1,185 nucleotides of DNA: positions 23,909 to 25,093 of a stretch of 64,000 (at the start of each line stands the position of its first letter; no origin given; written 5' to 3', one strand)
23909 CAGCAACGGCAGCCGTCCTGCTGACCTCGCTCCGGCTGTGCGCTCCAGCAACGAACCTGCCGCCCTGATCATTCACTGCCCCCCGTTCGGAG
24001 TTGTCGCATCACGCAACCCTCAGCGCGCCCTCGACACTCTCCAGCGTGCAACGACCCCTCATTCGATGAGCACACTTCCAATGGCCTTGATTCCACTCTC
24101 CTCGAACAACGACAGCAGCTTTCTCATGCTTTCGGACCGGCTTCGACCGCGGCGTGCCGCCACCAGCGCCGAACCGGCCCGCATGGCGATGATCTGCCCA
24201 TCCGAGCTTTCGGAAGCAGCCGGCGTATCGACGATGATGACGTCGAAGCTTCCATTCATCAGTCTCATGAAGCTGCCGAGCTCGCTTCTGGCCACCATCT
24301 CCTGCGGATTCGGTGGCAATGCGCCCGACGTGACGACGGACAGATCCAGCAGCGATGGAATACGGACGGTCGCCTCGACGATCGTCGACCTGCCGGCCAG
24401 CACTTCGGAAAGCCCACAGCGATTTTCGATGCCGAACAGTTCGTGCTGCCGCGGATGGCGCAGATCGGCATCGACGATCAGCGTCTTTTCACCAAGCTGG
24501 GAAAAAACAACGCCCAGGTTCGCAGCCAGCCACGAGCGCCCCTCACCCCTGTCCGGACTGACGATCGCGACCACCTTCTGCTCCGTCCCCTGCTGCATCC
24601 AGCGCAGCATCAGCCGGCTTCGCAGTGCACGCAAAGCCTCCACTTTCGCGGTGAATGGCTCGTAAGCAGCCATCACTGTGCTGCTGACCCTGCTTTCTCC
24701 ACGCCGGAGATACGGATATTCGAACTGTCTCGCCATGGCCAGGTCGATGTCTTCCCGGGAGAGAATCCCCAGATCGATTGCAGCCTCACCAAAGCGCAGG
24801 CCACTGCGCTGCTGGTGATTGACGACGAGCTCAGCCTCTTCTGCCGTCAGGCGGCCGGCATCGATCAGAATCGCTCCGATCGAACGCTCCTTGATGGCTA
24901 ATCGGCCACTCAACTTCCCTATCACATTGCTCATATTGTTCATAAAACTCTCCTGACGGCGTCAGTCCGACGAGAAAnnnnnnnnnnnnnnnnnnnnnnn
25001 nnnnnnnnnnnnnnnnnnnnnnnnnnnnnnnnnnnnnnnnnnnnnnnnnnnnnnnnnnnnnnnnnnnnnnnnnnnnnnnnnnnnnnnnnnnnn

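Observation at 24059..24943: EPS kinase-like ATPase with Lys-to-Arg P-loop, no tyrosine tail and a tandem MshEN-like (c-di-GMP-receptor-type) N-terminus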

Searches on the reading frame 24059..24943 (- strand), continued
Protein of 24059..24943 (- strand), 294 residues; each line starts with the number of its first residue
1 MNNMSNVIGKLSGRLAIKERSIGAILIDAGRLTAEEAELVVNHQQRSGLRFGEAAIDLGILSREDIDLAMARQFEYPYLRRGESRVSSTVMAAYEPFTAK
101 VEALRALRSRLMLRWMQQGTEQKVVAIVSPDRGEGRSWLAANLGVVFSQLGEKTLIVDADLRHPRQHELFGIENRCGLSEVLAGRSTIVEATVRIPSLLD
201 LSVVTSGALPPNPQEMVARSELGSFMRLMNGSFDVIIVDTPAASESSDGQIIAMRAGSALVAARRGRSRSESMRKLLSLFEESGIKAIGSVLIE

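Call 63: find_encoding_contigs(protein=window:24059-24943:-, flank=3000, max_places=4)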
Protein window:24059-24943:- (294 aa): 7 contigs read that carry it; 4 places shown.
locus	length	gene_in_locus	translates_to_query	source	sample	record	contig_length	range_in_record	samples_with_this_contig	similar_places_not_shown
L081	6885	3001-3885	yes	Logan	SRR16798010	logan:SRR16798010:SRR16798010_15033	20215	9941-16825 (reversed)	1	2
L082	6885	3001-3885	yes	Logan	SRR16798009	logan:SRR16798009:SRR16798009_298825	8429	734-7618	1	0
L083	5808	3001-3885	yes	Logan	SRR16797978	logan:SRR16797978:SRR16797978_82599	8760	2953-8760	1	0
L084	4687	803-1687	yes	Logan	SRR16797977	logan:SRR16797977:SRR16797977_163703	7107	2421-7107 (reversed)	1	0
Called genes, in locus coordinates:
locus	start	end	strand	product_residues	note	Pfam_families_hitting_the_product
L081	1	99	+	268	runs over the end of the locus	PF02563:Poly_export, PF22461:SLBB_2, PF10531:SLBB, PF22461:SLBB_2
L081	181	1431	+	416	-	PF10082:BBP2_2 (weak)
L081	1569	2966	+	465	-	PF02706:Wzz, PF13807:GNVR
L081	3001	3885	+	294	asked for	PF10609:ParA (weak)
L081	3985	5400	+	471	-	PF04932:Wzy_C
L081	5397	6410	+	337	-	PF00657:Lipase_GDSL, PF13472:Lipase_GDSL_2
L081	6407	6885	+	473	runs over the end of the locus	PF03062:MBOAT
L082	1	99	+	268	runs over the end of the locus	PF02563:Poly_export, PF22461:SLBB_2, PF10531:SLBB, PF22461:SLBB_2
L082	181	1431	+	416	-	PF10082:BBP2_2 (weak)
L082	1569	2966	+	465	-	PF02706:Wzz, PF13807:GNVR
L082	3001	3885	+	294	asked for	PF10609:ParA (weak)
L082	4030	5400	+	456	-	PF04932:Wzy_C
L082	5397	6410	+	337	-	PF00657:Lipase_GDSL, PF13472:Lipase_GDSL_2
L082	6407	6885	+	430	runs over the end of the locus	?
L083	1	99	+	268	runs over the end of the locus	PF02563:Poly_export, PF22461:SLBB_2, PF10531:SLBB, PF22461:SLBB_2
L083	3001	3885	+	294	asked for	PF10609:ParA (weak)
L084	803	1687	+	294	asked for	PF10609:ParA (weak)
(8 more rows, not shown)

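Call 68: search_protein_families(library=ncbifam, alignment_id=A2, max_evalue=0.00001)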
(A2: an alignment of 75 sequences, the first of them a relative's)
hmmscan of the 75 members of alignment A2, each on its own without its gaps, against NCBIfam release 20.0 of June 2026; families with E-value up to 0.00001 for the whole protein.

A. member 1, L002:10888-11778:+ (297 aa): 14 families
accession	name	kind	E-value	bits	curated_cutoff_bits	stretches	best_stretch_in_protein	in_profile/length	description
TIGR03113.1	exosort_XrtB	exception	4.2e-128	426.6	275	1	25-289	1-266/268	exosortase B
NF035943.2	exosort_XrtV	exception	9.8e-88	293.9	313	1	25-288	5-267/270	exosortase V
NF038142.1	exosort_XrtW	exception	8.2e-42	143.2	425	1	23-284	3-262/494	exosortase W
TIGR02602.1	8TM_EpsH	subfamily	8.6e-42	143.3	105.55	1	47-286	4-239/241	exosortase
TIGR03109.2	exosort_XrtA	exception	5.5e-41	140.7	208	1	26-285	4-257/261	exosortase A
TIGR04152.1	exosort_VPLPA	exception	4.2e-39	134.9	400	1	47-285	4-240/486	VPLPA-CTERM-specific exosortase XrtD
TIGR04178.1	exo_archaeo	signature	2.7e-17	62.8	23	1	193-284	2-92/97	exosortase/archaeosortase family protein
TIGR04151.1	exosort_VPDSG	exception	6.3e-17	61.9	300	1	104-280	117-292/306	VPDSG-CTERM-specific exosortase XrtC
TIGR04156.1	cyanoexo_CrtB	exception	7.6e-17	61.7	300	1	54-281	38-260/280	cyanoexosortase B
TIGR04476.1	exosort_XrtN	exception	7.5e-15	55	200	1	107-277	65-236/406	exosortase N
TIGR03763.1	cyanoexo_CrtA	exception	9.1e-12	45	150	1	66-275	45-246/260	cyanoexosortase A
NF033464.1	cyanoexo_CrtC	exception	7e-11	42.2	225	1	30-280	10-267/278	cyanoexosortase C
NF033770.1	exosort_XrtT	exception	1.6e-07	30.3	250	1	116-254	94-230/472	exosortase T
NF050190.1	exosort_XrtZ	exception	4.1e-06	25.5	475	1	167-284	32-147/460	exosortase Z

B. families by the number of members that match (of 75 scanned): 269 families (the first 25 are shown)
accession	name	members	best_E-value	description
TIGR04152.1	exosort_VPLPA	50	6.5e-65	VPLPA-CTERM-specific exosortase XrtD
NF038142.1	exosort_XrtW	50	4.9e-64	exosortase W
TIGR03113.1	exosort_XrtB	47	1.7e-136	exosortase B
NF035943.2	exosort_XrtV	47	4.2e-90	exosortase V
TIGR02602.1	8TM_EpsH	47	4.1e-50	exosortase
TIGR03109.2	exosort_XrtA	47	7.7e-49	exosortase A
TIGR04151.1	exosort_VPDSG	47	1.9e-23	VPDSG-CTERM-specific exosortase XrtC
TIGR04156.1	cyanoexo_CrtB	47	5.8e-20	cyanoexosortase B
TIGR04476.1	exosort_XrtN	47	1.5e-19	exosortase N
TIGR04178.1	exo_archaeo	46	7.3e-20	exosortase/archaeosortase family protein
NF033464.1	cyanoexo_CrtC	46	1e-16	cyanoexosortase C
TIGR03763.1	cyanoexo_CrtA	46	4.2e-15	cyanoexosortase A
TIGR03762.1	archaeo_artC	34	9.3e-13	archaeosortase C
NF033770.1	exosort_XrtT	26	3e-09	exosortase T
NF050190.1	exosort_XrtZ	24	2.5e-08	exosortase Z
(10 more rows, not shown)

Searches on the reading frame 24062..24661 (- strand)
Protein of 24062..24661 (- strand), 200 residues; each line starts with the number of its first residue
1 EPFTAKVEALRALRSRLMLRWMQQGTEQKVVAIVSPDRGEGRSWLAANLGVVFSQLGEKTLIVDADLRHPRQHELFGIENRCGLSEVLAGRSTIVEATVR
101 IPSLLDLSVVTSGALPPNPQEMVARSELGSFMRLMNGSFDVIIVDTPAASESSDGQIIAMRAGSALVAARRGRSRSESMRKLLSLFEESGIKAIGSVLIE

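Call 46: search_solved_structures(query=window:24062-24661:-, max_evalue=0.00001, show_alignments=4)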
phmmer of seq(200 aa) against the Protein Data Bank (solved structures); distinct sequences matched with E-value up to 0.00001: 21.
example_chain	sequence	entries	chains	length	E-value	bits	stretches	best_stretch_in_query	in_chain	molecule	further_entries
4jlv_A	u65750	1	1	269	4e-30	108.1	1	7-198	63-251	C-terminal fragment of Membrane protein CapA1, Putative uncharacterized protein capB1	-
4jmp_A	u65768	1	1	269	4.8e-30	107.8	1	7-198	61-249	C-terminal fragment of CapA, Protein tyrosine kinase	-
3bfv_A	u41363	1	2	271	4.9e-30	107.8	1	7-198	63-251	Membrane protein CapA1, Protein tyrosine kinase,Protein tyrosine kinase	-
2ved_A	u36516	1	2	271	1.3e-29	106.4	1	7-198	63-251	MEMBRANE PROTEIN CAPA1, PROTEIN TYROSINE KINASE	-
3cio_A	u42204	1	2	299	2.4e-29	105.5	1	2-198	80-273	Tyrosine-protein kinase etk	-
3la6_A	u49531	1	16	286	2.5e-27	99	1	3-198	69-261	Tyrosine-protein kinase wzc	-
6z0p_A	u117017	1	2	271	4.2e-27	98.3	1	4-192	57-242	BceF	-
9xgv_A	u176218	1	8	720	1.6e-26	96.3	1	3-198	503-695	Tyrosine-protein kinase wzc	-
9r62_I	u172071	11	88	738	1.7e-26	96.3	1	3-198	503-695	Tyrosine-protein kinase wzc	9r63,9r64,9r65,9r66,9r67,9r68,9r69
7ni2_A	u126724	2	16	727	6.3e-23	84.6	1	3-198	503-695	Tyrosine-protein kinase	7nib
9i2q_D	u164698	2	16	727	6.3e-23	84.6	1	3-198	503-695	Putative transmembrane protein Wzc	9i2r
9exo_H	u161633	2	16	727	6.3e-23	84.6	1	3-198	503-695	Putative transmembrane protein Wzc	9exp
9exq_D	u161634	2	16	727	6.3e-23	84.6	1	3-198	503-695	Putative transmembrane protein Wzc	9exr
7nhr_A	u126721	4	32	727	6.3e-23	84.6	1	3-198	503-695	Putative transmembrane protein Wzc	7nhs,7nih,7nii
6u1q_A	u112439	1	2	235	3.1e-15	59.6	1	19-197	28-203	VpsO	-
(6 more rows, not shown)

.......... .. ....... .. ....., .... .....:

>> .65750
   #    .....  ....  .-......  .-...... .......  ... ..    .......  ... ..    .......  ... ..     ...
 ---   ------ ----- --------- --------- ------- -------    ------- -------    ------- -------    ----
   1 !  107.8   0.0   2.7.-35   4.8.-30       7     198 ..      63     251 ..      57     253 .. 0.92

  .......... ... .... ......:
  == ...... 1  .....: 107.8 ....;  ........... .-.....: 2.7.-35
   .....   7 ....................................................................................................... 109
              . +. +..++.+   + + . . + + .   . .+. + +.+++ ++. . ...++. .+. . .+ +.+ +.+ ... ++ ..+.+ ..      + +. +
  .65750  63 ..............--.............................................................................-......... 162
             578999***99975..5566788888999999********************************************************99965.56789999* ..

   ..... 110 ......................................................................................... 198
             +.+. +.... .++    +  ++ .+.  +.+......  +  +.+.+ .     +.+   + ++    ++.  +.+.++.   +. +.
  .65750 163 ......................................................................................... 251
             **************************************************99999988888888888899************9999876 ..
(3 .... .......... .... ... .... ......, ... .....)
